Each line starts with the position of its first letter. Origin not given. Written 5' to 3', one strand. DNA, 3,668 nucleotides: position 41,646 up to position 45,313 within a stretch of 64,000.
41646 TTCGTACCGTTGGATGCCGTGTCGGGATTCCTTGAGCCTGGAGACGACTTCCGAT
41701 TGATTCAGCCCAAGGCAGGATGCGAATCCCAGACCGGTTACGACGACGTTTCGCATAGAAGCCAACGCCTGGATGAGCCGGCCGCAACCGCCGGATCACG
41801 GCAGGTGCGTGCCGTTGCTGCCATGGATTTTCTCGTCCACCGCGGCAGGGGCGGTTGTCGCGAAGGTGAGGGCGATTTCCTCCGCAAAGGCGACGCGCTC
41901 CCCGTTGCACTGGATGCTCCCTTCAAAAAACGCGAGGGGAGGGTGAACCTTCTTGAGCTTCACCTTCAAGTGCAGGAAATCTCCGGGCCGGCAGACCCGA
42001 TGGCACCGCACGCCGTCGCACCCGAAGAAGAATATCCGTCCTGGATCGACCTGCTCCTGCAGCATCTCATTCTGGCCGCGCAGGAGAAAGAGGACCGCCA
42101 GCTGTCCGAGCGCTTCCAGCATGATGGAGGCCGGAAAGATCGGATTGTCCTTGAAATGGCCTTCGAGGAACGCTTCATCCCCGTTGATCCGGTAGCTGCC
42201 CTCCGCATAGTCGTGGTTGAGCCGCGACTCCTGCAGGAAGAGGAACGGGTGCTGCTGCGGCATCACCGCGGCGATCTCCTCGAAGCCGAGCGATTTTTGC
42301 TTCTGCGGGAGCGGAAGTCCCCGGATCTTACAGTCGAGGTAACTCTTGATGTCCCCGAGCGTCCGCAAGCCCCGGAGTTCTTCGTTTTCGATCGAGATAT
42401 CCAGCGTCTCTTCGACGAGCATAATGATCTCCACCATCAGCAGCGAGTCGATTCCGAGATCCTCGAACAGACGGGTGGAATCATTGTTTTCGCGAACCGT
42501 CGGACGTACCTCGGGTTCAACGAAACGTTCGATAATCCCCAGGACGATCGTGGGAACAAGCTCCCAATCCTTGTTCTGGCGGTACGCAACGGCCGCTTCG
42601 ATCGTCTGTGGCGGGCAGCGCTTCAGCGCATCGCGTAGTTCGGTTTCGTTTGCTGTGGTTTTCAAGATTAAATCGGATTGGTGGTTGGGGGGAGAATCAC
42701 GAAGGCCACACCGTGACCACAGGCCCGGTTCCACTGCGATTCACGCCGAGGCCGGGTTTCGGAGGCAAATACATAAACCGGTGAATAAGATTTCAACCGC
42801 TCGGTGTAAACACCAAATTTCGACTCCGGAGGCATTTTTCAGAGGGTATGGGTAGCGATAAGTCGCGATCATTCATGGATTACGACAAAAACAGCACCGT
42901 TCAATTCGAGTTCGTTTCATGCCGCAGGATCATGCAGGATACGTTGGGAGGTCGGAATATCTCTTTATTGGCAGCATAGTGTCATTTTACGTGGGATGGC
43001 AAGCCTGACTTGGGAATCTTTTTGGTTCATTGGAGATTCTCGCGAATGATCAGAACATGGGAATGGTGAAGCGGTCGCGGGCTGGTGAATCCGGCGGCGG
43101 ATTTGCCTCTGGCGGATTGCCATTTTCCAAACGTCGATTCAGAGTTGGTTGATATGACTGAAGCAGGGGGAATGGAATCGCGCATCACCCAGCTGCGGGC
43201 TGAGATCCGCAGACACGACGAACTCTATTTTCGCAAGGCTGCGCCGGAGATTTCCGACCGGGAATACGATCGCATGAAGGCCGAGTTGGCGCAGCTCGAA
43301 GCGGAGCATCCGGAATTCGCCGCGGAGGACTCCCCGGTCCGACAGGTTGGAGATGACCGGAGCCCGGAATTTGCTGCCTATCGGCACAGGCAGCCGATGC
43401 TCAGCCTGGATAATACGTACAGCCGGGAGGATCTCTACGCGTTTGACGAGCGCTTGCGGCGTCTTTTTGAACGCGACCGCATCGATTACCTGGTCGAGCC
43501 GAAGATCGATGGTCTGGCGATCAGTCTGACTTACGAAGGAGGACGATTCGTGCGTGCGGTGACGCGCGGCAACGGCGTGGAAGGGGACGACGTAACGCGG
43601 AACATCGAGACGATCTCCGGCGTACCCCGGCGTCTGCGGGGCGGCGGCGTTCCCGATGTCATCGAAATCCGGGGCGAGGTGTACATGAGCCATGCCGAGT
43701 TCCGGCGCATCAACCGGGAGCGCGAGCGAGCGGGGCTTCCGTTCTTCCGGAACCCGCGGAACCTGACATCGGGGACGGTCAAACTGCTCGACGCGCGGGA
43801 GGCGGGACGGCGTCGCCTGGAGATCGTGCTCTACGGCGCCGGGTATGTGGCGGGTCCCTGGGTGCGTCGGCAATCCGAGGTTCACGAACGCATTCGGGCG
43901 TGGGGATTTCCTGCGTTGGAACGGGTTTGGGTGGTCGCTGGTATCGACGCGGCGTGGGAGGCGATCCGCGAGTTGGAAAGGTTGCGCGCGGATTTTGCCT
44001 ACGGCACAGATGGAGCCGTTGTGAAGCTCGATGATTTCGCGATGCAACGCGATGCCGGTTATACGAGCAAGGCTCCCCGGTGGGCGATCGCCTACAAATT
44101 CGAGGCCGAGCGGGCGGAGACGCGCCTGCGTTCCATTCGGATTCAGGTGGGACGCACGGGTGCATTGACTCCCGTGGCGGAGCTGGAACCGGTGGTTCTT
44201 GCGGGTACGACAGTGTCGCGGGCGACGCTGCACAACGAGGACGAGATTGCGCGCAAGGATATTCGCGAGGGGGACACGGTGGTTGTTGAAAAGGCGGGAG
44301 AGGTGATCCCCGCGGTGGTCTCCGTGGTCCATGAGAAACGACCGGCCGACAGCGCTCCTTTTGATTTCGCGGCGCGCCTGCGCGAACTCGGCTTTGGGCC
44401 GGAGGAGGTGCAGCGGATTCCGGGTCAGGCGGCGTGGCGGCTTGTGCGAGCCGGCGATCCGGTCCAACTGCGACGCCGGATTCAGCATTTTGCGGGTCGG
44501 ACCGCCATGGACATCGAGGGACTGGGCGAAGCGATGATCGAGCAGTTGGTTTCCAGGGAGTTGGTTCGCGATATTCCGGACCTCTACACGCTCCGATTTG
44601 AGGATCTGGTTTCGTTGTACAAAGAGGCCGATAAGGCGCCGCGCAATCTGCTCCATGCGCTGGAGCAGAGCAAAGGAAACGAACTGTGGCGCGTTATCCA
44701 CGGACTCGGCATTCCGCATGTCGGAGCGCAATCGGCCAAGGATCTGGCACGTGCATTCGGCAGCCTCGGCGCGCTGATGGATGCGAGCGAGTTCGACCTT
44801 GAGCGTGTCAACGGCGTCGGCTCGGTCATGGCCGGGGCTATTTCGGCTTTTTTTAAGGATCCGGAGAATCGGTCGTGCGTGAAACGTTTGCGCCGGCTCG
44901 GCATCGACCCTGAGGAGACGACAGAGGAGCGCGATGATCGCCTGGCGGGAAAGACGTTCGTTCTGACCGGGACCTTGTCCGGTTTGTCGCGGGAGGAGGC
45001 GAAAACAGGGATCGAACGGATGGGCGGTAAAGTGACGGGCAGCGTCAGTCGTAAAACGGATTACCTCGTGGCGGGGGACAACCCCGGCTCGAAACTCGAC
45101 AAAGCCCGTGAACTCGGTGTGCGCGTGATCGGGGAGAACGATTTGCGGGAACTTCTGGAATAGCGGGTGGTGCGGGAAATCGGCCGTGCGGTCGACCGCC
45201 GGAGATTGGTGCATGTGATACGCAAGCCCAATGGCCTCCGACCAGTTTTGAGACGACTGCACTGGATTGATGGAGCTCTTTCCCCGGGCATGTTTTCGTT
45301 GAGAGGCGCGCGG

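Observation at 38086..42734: Compact operon pairing a private fatty-acid elongation module with two lipid glycosyltransferases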

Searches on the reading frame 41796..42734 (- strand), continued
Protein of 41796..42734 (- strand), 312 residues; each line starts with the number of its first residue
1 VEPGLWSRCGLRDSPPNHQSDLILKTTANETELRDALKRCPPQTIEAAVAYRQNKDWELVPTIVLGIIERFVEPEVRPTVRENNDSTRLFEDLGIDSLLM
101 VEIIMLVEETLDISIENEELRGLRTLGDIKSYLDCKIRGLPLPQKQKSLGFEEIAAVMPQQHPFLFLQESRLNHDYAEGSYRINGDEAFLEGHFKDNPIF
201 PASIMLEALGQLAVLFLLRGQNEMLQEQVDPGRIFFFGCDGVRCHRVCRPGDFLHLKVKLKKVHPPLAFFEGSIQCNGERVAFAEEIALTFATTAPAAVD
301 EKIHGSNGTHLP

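Call 64: search_protein_families(library=ncbifam, proteins=[L089:11243-11953:+, L089:8000-8695:+, L091:17944-19215:-, L091:19229-19900:+, L090:13270-14148:+, L090:11331-13253:+], max_evalue=0.01)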
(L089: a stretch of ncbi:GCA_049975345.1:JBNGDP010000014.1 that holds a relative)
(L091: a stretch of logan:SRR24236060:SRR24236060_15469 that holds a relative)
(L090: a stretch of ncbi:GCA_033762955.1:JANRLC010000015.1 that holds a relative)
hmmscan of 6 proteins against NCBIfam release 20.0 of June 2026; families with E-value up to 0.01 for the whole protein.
L089:11243-11953:+ (236 aa): 0 families

L089:8000-8695:+ (231 aa): 0 families

L091:17944-19215:- (423 aa): 0 families

L091:19229-19900:+ (223 aa): 0 families

L090:13270-14148:+ (292 aa): 0 families

L090:11331-13253:+ (640 aa): 0 families

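Call 74: search_protein_representatives(protein=window:41796-42665:-)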
Query: 289 residues. Proteins with E-value up to 0.001 (for the whole library): 2738; up to 1e-10: 339; up to 1e-30: 47. The best 150 are listed.
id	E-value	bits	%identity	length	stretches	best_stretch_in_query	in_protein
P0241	6.4e-92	324.3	54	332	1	3-272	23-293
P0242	3.7e-87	308.7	52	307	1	8-269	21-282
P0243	6.2e-85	301.4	49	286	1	9-275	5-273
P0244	2.9e-68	246.7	48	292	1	9-269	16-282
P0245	4.9e-67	242.6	48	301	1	37-285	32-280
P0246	8.2e-67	241.9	56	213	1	4-198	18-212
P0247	2.1e-63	230.7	53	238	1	82-269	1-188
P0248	3.1e-60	220.3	44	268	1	9-268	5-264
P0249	2.5e-59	217.4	43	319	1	8-269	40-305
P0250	1.1e-58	215.3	44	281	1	4-261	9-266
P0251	1.2e-57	211.8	41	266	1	11-268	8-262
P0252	1.6e-57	211.5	52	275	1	77-269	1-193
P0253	2.7e-57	210.7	53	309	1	27-224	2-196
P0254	8.5e-54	199.2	39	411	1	9-269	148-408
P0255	5.7e-53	196.5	54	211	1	4-196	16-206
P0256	4.8e-51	190.2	38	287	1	6-269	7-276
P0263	1.1e-45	172.7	36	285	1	9-269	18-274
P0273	1.6e-38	149.1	50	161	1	120-268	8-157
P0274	6.2e-38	147.2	33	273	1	5-267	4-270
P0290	1.5e-29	119.6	51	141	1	7-126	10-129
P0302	4.9e-27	111.4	55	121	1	8-113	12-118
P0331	2.8e-24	102.4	45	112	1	5-111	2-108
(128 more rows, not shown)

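Call 75: list_cluster_members(proteins=[P0248, P0251, P0254, P0256, P0263, P0274, P0290, P0302, P0331, P0273])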
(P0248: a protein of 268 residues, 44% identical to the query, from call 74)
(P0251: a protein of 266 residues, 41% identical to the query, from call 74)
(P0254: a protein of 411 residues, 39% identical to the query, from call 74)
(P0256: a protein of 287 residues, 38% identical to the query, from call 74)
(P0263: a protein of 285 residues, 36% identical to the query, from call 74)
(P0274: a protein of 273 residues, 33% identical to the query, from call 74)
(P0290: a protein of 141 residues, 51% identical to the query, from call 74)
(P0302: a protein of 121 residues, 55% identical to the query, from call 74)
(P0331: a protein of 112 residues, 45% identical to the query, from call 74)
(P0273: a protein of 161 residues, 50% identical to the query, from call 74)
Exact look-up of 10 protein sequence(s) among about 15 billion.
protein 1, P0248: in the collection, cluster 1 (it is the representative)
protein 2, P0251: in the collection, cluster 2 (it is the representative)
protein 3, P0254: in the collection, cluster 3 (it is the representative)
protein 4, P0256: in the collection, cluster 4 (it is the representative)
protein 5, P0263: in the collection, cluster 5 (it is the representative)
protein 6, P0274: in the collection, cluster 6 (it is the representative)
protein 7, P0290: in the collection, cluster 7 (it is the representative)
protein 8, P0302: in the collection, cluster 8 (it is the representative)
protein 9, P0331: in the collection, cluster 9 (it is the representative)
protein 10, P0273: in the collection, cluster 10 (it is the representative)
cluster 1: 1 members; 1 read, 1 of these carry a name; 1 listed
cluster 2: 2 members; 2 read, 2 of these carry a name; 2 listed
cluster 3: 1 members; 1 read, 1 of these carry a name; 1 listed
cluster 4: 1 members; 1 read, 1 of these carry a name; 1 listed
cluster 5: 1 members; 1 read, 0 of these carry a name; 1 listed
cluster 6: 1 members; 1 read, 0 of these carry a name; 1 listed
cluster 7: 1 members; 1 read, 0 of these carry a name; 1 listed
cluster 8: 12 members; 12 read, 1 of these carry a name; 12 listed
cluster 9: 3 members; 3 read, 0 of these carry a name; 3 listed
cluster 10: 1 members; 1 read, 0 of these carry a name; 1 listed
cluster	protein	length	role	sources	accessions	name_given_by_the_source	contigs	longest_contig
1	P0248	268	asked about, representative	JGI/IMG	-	acyl carrier protein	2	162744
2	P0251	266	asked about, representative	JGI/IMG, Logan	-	3-hydroxyacyl-[acyl-carrier-protein] dehydratase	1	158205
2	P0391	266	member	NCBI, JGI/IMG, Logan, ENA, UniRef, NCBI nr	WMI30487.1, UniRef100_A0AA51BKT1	MAG: phosphopantetheine-binding protein [Candidatus Organicella extenuata] | Phosphopantetheine-binding protein n=1 Tax=Candidatus Organicella extenuata TaxID=2841811 ...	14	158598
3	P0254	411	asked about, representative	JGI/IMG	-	3-hydroxyacyl-[acyl-carrier-protein] dehydratase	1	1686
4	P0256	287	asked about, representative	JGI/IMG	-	acyl carrier protein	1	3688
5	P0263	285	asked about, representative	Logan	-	-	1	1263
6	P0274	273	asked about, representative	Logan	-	-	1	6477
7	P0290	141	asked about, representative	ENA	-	-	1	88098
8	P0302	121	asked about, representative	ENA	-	-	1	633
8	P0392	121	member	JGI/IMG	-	3-hydroxyacyl-[acyl-carrier-protein] dehydratase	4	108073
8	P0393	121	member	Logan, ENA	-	-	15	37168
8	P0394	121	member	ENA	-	-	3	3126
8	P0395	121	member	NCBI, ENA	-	-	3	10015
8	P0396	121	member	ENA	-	-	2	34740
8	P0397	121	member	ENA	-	-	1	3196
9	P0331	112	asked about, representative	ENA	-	-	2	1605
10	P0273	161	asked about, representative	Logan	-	-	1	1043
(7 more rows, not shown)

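Call 80: find_homologous_proteins(query=P0391, max_evalue=1e-20)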
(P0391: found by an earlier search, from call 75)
Query P0391 (266 aa): 2 proteins with E <= 1e-20 among 940 candidates.
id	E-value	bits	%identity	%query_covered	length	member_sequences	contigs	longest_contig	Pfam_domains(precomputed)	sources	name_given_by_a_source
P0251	1.5e-165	567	100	100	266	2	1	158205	PF00550.32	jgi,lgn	jgi:3-hydroxyacyl-[acyl-carrier-protein] dehydratase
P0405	2.9e-107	376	68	99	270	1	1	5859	PF00550.32,PF22818.3,PF07977.20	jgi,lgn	-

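Call 81: find_encoding_contigs(protein=P0251, flank=10000, max_places=1)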
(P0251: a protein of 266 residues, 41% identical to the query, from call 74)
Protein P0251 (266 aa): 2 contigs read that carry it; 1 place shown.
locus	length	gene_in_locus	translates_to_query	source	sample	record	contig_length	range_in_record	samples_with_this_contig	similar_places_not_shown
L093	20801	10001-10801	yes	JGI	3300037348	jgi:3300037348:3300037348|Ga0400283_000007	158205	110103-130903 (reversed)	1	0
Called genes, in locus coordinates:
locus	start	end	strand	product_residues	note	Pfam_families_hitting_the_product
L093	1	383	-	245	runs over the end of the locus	PF00106:adh_short, PF08659:KR, PF13561:adh_short_C2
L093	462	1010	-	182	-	-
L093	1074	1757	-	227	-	PF00133:tRNA-synt_1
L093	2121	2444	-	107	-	-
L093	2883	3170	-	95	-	PF00133:tRNA-synt_1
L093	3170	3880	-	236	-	PF01039:Carboxyl_trans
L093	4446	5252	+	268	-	PF00534:Glycos_transf_1, PF13692:Glyco_trans_1_4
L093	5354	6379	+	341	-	PF00534:Glycos_transf_1, PF13692:Glyco_trans_1_4 (weak)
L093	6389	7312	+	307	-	-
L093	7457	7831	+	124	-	-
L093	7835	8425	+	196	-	-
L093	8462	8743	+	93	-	-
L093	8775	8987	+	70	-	-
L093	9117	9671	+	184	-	PF00155:Aminotran_1_2, PF00266:Aminotran_5 (weak)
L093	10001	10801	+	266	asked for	PF00550:PP-binding (weak)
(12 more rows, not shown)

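Call 84: search_protein_families(library=pfam, proteins=[L091:17944-19215:-], max_evalue=0.01)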
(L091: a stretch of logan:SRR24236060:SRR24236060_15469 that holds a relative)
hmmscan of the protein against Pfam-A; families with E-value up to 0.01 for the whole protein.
L091:17944-19215:- (423 aa): 1 family
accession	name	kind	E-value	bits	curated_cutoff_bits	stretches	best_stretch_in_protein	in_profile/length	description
PF13505.12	OMP_b-brl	-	0.0058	17.2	28.7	0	368-419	122-171/175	Outer membrane protein beta-barrel domain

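Call 89: find_encoding_contigs(protein=P0405, flank=6000, max_places=1)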
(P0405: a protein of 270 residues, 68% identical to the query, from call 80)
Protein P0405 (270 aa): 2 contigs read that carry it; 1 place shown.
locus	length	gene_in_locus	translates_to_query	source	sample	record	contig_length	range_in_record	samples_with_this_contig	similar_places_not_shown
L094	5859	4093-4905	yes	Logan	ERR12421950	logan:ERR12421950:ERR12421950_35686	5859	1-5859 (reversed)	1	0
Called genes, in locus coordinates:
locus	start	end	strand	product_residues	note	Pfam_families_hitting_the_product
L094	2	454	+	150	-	?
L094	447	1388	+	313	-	PF00534:Glycos_transf_1 (weak)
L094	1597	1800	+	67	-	-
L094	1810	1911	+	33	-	-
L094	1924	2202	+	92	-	-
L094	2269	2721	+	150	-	-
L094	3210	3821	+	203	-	PF00155:Aminotran_1_2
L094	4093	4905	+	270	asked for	PF00550:PP-binding (weak), PF07977:FabA, PF22818:ApeI-like (weak)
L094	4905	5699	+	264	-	PF00109:ketoacyl-synt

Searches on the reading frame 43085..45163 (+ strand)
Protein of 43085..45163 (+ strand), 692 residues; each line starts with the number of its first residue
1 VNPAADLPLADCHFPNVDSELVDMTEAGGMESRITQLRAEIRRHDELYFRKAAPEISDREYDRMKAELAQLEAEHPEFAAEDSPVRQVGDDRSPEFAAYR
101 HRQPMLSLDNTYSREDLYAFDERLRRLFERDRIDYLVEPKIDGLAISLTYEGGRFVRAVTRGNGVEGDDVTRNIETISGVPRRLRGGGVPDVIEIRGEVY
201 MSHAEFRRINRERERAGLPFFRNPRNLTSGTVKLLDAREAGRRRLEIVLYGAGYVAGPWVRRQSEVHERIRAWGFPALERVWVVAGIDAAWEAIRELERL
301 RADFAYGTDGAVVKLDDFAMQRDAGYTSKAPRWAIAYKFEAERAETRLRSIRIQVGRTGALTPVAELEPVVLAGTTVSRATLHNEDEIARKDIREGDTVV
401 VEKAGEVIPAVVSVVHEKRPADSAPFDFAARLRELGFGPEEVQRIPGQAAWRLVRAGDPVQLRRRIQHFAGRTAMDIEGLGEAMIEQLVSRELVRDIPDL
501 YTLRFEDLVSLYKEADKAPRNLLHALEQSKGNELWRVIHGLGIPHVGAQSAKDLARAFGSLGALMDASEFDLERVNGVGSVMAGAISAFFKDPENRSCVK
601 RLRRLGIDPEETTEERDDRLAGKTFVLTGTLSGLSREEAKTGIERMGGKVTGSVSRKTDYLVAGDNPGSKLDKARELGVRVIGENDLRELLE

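Call 6: search_protein_families(library=pfam, proteins=[window:43085-45163:+], max_evalue=0.001)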
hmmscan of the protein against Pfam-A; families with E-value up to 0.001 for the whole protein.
window:43085-45163:+ (692 aa): 8 families
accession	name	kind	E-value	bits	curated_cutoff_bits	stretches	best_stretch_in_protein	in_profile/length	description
PF01653.23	DNA_ligase_aden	-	3.4e-81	272.9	27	1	95-342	3-253/253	NAD-dependent DNA ligase adenylation domain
PF03120.22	DNA_ligase_OB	-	1e-36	125.1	32.9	1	345-422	1-78/79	NAD-dependent DNA ligase OB-fold domain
PF12826.13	HHH_2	-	2.2e-20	73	27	1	536-599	1-64/64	Helix-hairpin-helix motif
PF00533.33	BRCT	-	2.7e-15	56.8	21.3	1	618-690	4-77/78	BRCA1 C Terminus (BRCT) domain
PF22745.1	Nlig-Ia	-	8.8e-08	33.1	27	1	31-78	3-50/92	DNA ligase-like, N-terminal NAD+-binding domain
PF12738.14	PTCB-BRCT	-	1.6e-07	31.6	22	1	632-682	9-59/63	twin BRCT domain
PF14520.12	HHH_5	-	3.6e-06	27.8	27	0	541-589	5-54/57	Helix-hairpin-helix domain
PF00633.29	HHH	-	0.00017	21.7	24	0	560-588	1-29/30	Helix-hairpin-helix motif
